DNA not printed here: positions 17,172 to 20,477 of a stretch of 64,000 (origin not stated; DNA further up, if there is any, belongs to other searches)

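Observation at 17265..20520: AT-rich single-gene islet encoding a PHP-phosphoesterase/Rad50-like ATPase fusion (Ppl/TrlF-like defence candidate)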

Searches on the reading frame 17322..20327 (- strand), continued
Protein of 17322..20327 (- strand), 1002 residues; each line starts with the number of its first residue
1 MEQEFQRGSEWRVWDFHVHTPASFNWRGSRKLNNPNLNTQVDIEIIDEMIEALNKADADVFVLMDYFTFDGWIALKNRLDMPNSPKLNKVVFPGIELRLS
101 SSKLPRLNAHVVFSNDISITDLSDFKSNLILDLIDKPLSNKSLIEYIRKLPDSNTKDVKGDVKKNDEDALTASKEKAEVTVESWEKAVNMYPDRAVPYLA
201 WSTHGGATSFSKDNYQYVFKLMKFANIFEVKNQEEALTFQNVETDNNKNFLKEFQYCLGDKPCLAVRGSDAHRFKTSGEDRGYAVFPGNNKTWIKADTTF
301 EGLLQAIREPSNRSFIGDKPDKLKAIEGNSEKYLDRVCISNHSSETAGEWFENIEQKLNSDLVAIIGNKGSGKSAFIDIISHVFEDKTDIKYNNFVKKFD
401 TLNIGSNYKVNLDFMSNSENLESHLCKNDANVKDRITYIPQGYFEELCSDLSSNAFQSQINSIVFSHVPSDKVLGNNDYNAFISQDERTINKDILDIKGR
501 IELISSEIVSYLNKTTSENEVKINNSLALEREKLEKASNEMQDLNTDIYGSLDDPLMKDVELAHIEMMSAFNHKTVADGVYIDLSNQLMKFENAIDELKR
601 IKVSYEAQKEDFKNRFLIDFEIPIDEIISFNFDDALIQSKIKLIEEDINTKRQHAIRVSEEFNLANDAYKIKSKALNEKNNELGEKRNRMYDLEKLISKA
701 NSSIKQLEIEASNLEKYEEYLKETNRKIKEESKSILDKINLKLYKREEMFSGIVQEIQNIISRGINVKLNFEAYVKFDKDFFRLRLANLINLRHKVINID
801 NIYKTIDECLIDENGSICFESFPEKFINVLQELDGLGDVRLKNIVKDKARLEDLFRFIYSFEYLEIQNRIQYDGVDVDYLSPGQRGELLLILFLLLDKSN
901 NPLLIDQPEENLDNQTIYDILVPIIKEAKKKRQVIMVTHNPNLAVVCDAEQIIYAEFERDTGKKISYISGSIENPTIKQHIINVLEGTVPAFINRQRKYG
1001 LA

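Call 22: get_annotated_region(hit=H1, flank=6000)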
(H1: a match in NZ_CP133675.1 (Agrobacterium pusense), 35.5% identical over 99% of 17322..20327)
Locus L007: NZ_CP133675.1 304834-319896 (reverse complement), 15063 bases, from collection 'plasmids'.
description: Agrobacterium pusense strain Bbcg2-2 plasmid pAtBbcg2-2, complete sequence
organism: Agrobacterium pusense (NCBI taxid 648995)
taxonomy: Bacteria; Pseudomonadota; Alphaproteobacteria; Hyphomicrobiales; Rhizobiaceae; Agrobacterium; Agrobacterium pusense
host: -; source: Vaccinium sp.; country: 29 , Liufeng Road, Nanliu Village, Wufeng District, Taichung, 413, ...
typing (MOB-suite, as given by PLSDB): non-mobilizable
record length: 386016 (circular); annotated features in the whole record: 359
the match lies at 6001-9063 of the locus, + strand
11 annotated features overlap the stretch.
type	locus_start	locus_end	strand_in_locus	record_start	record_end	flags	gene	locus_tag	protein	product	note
CDS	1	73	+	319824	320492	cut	-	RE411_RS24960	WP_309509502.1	hypothetical protein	-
CDS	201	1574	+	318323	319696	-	-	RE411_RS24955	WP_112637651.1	ISNCY family transposase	-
CDS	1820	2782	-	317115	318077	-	-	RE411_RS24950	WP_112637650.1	alpha/beta hydrolase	-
CDS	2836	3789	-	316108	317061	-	-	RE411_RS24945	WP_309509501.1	alpha/beta hydrolase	-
CDS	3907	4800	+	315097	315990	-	-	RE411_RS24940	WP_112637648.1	LysR family transcriptional regulator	-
CDS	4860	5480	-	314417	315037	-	-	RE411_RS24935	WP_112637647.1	tyrosine-type recombinase/integrase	GO:0015074 - DNA integration [Evidence IEA]; GO:0006310 - DNA recombination [Evidence IEA]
CDS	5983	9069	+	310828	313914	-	-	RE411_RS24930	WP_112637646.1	TrlF family AAA-like ATPase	-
CDS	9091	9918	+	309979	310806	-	-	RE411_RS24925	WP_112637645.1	hypothetical protein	-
CDS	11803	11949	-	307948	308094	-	-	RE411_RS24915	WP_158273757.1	4Fe-4S dicluster domain-containing protein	-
CDS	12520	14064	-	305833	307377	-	-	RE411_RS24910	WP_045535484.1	Fic family protein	-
CDS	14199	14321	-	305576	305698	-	-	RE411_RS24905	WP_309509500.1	hypothetical protein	-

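Call 23: get_annotated_region(hit=H2, flank=6000)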
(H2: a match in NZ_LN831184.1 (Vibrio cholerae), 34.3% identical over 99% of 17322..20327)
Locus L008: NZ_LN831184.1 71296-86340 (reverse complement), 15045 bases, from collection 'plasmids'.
description: Vibrio cholerae isolate V. cholerae 116-14 plasmid pNDM-116-14, complete sequence
organism: Vibrio cholerae (NCBI taxid 666)
taxonomy: Bacteria; Pseudomonadota; Gammaproteobacteria; Vibrionales; Vibrionaceae; Vibrio; Vibrio cholerae
host: -; source: New Delhi seepage water sample; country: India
typing (MOB-suite, as given by PLSDB): mobilizable; replicon IncC,rep_cluster_2294; relaxase MOBH
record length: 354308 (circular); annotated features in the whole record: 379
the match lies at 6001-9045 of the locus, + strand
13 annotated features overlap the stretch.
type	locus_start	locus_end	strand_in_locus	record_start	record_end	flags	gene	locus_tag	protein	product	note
CDS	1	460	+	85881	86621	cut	istB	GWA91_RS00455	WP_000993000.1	IS21-like element ISVch3 family helper ATPase IstB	-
CDS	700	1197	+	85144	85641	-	-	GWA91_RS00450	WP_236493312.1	tyrosine-type recombinase/integrase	-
CDS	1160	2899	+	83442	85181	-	-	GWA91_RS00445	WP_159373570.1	hypothetical protein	-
CDS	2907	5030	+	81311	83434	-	-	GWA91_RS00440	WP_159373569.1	hypothetical protein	-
CDS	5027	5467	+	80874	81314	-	-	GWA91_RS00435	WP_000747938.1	hypothetical protein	-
CDS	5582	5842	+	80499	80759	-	-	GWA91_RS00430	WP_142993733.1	hypothetical protein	-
CDS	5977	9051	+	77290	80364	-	-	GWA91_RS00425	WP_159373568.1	TrlF family AAA-like ATPase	-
CDS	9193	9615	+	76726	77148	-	-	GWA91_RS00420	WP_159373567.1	hypothetical protein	-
CDS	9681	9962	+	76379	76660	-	-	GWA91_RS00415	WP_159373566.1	transposase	-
CDS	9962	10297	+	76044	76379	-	tnpB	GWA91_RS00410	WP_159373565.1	IS66 family insertion sequence element accessory protein TnpB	-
CDS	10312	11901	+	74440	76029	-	-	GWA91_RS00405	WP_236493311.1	IS66 family transposase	-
CDS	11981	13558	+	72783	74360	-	-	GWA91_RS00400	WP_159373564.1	hypothetical protein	-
CDS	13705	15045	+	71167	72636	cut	-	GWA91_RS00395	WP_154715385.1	tetratricopeptide repeat protein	-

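Call 24: get_annotated_region(hit=H12, flank=6000)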
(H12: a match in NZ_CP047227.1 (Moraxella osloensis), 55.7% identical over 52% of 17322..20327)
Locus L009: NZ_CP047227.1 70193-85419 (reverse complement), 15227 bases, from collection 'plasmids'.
description: Moraxella osloensis strain YV1 plasmid p1, complete sequence
organism: Moraxella osloensis (NCBI taxid 34062)
taxonomy: Bacteria; Pseudomonadota; Gammaproteobacteria; Moraxellales; Moraxellaceae; Moraxella; Moraxella osloensis
host: -; source: whole organism,activated sludge; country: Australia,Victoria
typing (MOB-suite, as given by PLSDB): non-mobilizable; replicon rep_cluster_892
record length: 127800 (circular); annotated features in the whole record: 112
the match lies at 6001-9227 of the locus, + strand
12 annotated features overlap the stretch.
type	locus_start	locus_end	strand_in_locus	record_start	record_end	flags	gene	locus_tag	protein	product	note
CDS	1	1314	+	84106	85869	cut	-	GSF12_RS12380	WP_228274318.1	IS66 family transposase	-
CDS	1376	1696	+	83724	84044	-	-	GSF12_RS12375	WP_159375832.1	hypothetical protein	-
CDS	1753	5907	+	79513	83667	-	-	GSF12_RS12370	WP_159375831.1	hypothetical protein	-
CDS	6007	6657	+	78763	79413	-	-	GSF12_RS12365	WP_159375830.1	hypothetical protein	-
CDS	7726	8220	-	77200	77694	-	-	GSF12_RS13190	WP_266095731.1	transposase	GO:0006313 - DNA transposition [Evidence IEA]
CDS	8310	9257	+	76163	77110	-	-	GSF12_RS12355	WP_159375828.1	hypothetical protein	-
CDS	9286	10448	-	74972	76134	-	-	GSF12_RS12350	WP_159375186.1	IS3 family transposase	-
CDS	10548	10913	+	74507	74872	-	-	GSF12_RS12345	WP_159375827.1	hypothetical protein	-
CDS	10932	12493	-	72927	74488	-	-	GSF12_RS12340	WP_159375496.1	IS3 family transposase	-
CDS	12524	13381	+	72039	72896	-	-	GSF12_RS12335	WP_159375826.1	hypothetical protein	-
CDS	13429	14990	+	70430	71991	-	-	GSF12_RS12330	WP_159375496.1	IS3 family transposase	-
CDS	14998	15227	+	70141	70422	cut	-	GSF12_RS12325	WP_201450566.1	hypothetical protein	-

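Call 25: get_annotated_region(hit=H21, flank=6000)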
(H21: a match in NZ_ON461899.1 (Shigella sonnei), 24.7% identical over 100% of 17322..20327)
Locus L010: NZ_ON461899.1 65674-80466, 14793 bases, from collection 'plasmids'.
description: Shigella sonnei strain sh11sh418 plasmid pSH11sh418-1, complete sequence
organism: Shigella sonnei (NCBI taxid 624)
taxonomy: Bacteria; Pseudomonadota; Gammaproteobacteria; Enterobacterales; Enterobacteriaceae; Shigella; Shigella sonnei
host: -; source: -; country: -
typing (MOB-suite, as given by PLSDB): conjugative; replicon IncI-gamma/K1; relaxase MOBP; mating-pair formation MPF_I
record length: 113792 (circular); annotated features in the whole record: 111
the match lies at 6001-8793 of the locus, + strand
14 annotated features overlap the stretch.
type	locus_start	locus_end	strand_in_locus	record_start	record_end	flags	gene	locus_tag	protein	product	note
CDS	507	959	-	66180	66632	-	-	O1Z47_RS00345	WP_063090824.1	hypothetical protein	-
CDS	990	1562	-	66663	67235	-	-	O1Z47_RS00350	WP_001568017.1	hypothetical protein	-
CDS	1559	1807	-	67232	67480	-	-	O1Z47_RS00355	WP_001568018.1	hypothetical protein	-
CDS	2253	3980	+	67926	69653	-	-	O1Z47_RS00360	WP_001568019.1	ATP-binding protein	-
CDS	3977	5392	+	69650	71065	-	-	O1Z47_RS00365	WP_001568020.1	UvrD-helicase domain-containing protein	-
CDS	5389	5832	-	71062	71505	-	-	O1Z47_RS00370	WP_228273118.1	hypothetical protein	-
CDS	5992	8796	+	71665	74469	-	-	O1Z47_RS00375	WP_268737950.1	TrlF family AAA-like ATPase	-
CDS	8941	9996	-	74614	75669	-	-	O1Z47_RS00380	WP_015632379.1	Abi family protein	-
CDS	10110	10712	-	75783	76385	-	-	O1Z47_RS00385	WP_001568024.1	hypothetical protein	-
CDS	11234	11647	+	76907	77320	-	-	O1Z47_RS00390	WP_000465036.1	hypothetical protein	-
CDS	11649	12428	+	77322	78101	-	-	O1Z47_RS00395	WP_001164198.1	site-specific integrase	GO:0015074 - DNA integration [Evidence IEA]; GO:0006310 - DNA recombination [Evidence IEA]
CDS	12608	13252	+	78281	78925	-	-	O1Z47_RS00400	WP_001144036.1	ParA family protein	-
CDS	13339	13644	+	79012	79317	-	-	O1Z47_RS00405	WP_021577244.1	hypothetical protein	-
CDS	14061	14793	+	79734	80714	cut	-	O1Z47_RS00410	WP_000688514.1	plasmid segregation protein ParM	GO:0030541 - plasmid partitioning [Evidence IEA]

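Call 30: find_related_loci(query=A1, collection=genome_contigs, flank=8000)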
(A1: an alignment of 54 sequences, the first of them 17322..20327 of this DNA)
Query A1 (1002 aa) in genome_contigs; peptide patterns used: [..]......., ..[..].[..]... (x = any residue, [..] = any of these).
600 stretches matched a pattern (row limit reached: there are more); 577 encode a relative of the query (tblastn E <= 1e-3); the best 80 are kept; 80 distinct loci.
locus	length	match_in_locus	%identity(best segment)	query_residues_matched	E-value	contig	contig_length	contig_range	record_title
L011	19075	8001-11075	35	2-999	1e-175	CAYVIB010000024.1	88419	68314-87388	MAG TPA_asm: uncultured Cellvibrionaceae bacterium isolate SRP263527_co1_23 genome assembly, contig: NODE_147_length_884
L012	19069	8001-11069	35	4-999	6e-175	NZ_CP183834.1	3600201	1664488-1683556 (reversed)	Ampullimonas aquatilis strain LMG 28208 chromosome, complete genome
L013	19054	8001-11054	34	4-999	3e-168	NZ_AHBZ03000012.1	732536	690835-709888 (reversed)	Pseudoalteromonas citrea strain DSM 8771 contig012, whole genome shotgun sequence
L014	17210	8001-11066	34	2-999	6e-168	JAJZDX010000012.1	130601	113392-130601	MAG: Proteobacteria bacterium isolate JA6.bin23 NODE_91_length_130601_cov_27.025062, whole genome shotgun sequence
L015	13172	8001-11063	34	4-999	6e-167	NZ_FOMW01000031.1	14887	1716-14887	Sulfitobacter brevis strain DSM 11443, whole genome shotgun sequence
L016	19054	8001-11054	35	5-999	5e-167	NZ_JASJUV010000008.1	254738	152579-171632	Pseudoalteromonas ardens strain R96 NODE_8_length_254738_cov_24.824996, whole genome shotgun sequence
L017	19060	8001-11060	34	5-999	9e-166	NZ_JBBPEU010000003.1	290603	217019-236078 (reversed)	Shimia sp. SDUM112013 scaffold_3_length=290604, whole genome shotgun sequence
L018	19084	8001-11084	34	1-999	1e-165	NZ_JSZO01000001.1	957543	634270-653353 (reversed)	Ralstonia sp. A12 Contig1, whole genome shotgun sequence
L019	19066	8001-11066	35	4-999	1e-163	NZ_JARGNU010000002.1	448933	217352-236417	MAG: Zhongshania sp. isolate bin_bo_oilr1.030 NODE_12_length_448933_cov_24.623608, whole genome shotgun sequence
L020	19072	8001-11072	33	2-999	1e-161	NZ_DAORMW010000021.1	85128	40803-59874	MAG: Accumulibacter sp. isolate AMR_MDS_5463 NODE_180_length_85128_cov_54.206376, whole genome shotgun sequence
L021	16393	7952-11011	35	5-999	2e-165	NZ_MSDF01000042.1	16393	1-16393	Pseudomonas fluorescens strain P5A PF_P5A_contig_6, whole genome shotgun sequence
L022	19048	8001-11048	33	5-999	4e-142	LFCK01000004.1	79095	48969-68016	MAG: Parcubacteria bacterium C7867-001 C7867_00041, whole genome shotgun sequence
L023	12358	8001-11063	31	8-999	1e-137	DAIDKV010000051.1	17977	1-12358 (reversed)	MAG TPA_asm: Planctomycetales bacterium isolate clean412 k141_1261187, whole genome shotgun sequence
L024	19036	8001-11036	31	1-999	2e-136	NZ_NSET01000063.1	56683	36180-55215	Xanthomonas maliensis strain LMG 27592 LMG27592_contig_63, whole genome shotgun sequence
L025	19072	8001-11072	34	3-999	1e-173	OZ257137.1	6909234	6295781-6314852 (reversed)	MAG: Burkholderiales bacterium isolate 128e66b9-d80d-4fbb-ab6b-9336eb2d31d1 genome assembly, chromosome: 1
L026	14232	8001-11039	30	7-999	9e-132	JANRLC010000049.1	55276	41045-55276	MAG: Verrucomicrobiota bacterium isolate bins.134 k141_5304568, whole genome shotgun sequence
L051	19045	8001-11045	28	7-1002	1e-93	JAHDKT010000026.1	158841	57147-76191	MAG: Synergistaceae bacterium isolate LM3-B13.2 k141_38277, whole genome shotgun sequence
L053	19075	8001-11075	29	7-999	2e-93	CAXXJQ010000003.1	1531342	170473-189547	MAG: Desulfuromonadales bacterium isolate 9856a9eb-0080-408b-a1e2-7796c5ec94f2 genome assembly, contig: contig_3, whole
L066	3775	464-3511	34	5-1000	2e-85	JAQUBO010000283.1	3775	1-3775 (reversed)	MAG: Bacteroidales bacterium isolate STCSWMC_109 NODE_97653_length_3775_cov_4.637061_ST_CSWMC, whole genome shotgun sequ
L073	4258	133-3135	27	7-1000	6e-84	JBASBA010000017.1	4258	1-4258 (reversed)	MAG: Alteraurantiacibacter sp. isolate MFD12120_ilm_asm_bin10 k127_100901, whole genome shotgun sequence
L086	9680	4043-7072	31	3-1000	1e-80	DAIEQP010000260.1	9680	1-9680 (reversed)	MAG TPA_asm: Ignavibacteria bacterium isolate clean1190 k141_684693, whole genome shotgun sequence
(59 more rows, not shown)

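Call 38: search_protein_families(library=pfam, proteins=[L014:5077-7992:+, L020:11080-12873:+, L014:11077-12765:+, L014:12765-13817:+, L014:13817-16579:+, L026:11067-12659:+, L053:11215-12294:+, L011:6639-7952:+, L011:4438-6639:+, L007:9091-9915:+], max_evalue=0.00001)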
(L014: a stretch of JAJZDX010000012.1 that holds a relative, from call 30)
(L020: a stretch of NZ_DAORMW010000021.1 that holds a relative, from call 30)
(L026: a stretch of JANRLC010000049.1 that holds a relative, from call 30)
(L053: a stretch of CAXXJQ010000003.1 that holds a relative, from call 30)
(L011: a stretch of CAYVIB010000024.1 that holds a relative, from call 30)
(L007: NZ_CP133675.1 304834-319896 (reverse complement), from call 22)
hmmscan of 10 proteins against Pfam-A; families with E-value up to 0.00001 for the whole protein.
L014:5077-7992:+ (972 aa): 4 families
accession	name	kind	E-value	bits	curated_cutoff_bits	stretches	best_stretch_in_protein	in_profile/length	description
PF00176.29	SNF2-rel_dom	-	4.2e-35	121.7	24.9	1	21-275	1-229/290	SNF2-related domain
PF00271.37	Helicase_C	-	6.6e-23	81.5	23.5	1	452-560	4-110/110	Helicase conserved C-terminal domain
PF00270.35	DEAD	-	5.5e-10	39.7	26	1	71-214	15-161/167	DEAD/DEAH box helicase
PF04851.21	ResIII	-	1.5e-08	35.2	22.5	1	53-213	4-162/164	Type III restriction enzyme, res subunit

L020:11080-12873:+ (598 aa): 1 family
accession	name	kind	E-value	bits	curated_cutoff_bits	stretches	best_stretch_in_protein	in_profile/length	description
PF10592.14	AIPR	-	1.1e-36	127.6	25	1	241-525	1-299/308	AIPR protein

L014:11077-12765:+ (563 aa): 1 family
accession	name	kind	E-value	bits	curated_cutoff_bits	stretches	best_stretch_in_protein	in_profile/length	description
PF01555.25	N6_N4_Mtase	-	3.1e-45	155.3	26.7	1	68-363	1-218/221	DNA methylase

L014:12765-13817:+ (351 aa): 2 families
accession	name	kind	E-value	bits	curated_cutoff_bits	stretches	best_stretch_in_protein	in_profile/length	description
PF06250.17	YhcG_C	-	4.5e-65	218.7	32.5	1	174-327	2-157/157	YhcG PDDEXK nuclease domain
PF17761.7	DUF1016_N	-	2e-45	154.7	32.8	1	16-152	1-137/137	DUF1016 N-terminal domain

L014:13817-16579:+ (921 aa): 1 family
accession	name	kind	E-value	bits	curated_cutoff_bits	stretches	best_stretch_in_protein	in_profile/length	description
PF04851.21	ResIII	-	3.7e-21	76.2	22.5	1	13-234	2-163/164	Type III restriction enzyme, res subunit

L026:11067-12659:+ (531 aa): 2 families
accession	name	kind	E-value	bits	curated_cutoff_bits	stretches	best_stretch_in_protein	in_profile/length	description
PF04313.20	HSDR_N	-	2.6e-24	86.6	25.1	1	91-291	4-187/198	Type I restriction enzyme R protein N terminus (HSDR_N)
PF01797.21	Y1_Tnp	-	1.9e-09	38.1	23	1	437-512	40-120/121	Transposase IS200 like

L053:11215-12294:+ (360 aa): 3 families
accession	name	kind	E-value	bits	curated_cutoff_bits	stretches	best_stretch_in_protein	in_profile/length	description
PF21248.3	SoFic-like_C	-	1.7e-29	102.2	27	1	278-354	1-76/76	Protein adenylyltransferase SoFic-like, C-terminal domain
PF13784.11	Fic_N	-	1.1e-28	99.5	26.7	1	27-108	1-82/82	Fic/DOC family N-terminal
PF02661.23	Fic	-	4.4e-16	59.9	24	1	139-213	28-93/93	Fic/DOC family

L011:6639-7952:+ (438 aa): 1 family
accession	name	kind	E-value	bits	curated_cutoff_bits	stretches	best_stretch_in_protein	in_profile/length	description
PF01420.25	Methylase_S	-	2.8e-29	102.9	22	2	237-414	1-167/168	Type I restriction modification DNA specificity domain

L011:4438-6639:+ (734 aa): 2 families
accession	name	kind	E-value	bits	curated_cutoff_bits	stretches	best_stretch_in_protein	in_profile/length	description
PF02384.22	N6_Mtase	-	6.6e-55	187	20.4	1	166-477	6-277/311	N-6 DNA Methylase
PF12161.14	HsdM_N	-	1.2e-23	84.7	24.5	1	12-149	4-135/135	HsdM N-terminal domain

L007:9091-9915:+ (275 aa): 0 families
